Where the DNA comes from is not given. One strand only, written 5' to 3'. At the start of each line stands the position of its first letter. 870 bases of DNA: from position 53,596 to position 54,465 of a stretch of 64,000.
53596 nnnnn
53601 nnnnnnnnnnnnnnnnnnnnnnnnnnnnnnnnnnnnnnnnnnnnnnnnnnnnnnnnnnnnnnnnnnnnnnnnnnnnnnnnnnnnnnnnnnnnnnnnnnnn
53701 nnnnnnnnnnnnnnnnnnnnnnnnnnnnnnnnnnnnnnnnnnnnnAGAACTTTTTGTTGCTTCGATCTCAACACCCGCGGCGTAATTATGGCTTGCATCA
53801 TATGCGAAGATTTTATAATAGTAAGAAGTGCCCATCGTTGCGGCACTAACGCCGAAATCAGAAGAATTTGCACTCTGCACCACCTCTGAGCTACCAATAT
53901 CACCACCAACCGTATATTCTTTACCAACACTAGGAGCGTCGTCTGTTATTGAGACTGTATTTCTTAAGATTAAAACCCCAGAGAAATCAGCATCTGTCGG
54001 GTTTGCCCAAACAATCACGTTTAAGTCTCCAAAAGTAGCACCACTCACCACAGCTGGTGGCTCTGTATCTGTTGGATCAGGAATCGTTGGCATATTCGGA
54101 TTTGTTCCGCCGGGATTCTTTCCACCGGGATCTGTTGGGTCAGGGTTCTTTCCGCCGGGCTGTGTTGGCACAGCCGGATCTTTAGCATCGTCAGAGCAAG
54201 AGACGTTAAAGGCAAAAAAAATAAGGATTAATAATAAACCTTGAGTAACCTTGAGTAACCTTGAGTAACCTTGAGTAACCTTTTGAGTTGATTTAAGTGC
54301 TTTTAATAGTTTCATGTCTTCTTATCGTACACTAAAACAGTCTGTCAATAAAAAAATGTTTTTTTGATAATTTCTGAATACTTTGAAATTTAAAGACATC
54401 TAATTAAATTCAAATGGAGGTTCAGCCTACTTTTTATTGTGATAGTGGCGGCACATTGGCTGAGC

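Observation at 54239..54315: Only one of five switch-bearing paralogs is in frame (P5, 4 units, ON)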

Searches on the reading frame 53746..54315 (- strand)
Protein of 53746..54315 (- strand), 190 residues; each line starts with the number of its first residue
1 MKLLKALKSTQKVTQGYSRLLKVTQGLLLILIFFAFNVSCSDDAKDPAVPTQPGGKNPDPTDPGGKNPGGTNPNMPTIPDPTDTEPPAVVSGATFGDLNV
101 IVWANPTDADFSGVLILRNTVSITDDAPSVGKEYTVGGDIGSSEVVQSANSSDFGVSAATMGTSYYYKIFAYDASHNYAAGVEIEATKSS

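Call 70: search_protein_representatives(protein=window:53746-54315:-)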
Query: 190 residues. Proteins with E-value up to 0.001 (for the whole library): 1245; up to 1e-10: 360; up to 1e-30: 49. The best 150 are listed.
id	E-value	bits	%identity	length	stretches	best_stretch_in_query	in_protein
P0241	5.1e-134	459.5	39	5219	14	63-187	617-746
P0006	5.2e-83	293.2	86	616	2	50-190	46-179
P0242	1.6e-74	265.5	42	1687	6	87-184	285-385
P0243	8.1e-72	256.7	47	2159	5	81-183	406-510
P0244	1.0e-71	256.4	40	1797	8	82-186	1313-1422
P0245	1.4e-69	249.4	40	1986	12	82-187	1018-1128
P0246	9.5e-64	230.4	39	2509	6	95-189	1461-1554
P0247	7.4e-63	227.5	40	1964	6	83-184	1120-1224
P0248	1.0e-62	227.1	47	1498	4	97-182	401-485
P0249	1.9e-60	219.6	40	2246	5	83-183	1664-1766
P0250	7.9e-58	211.1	41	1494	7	84-186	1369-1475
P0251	3.0e-55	202.7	28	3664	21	87-173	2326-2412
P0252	1.7e-52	193.7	51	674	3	100-186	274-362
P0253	1.2e-47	177.9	39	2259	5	81-187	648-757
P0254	1.7e-44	167.7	43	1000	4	74-189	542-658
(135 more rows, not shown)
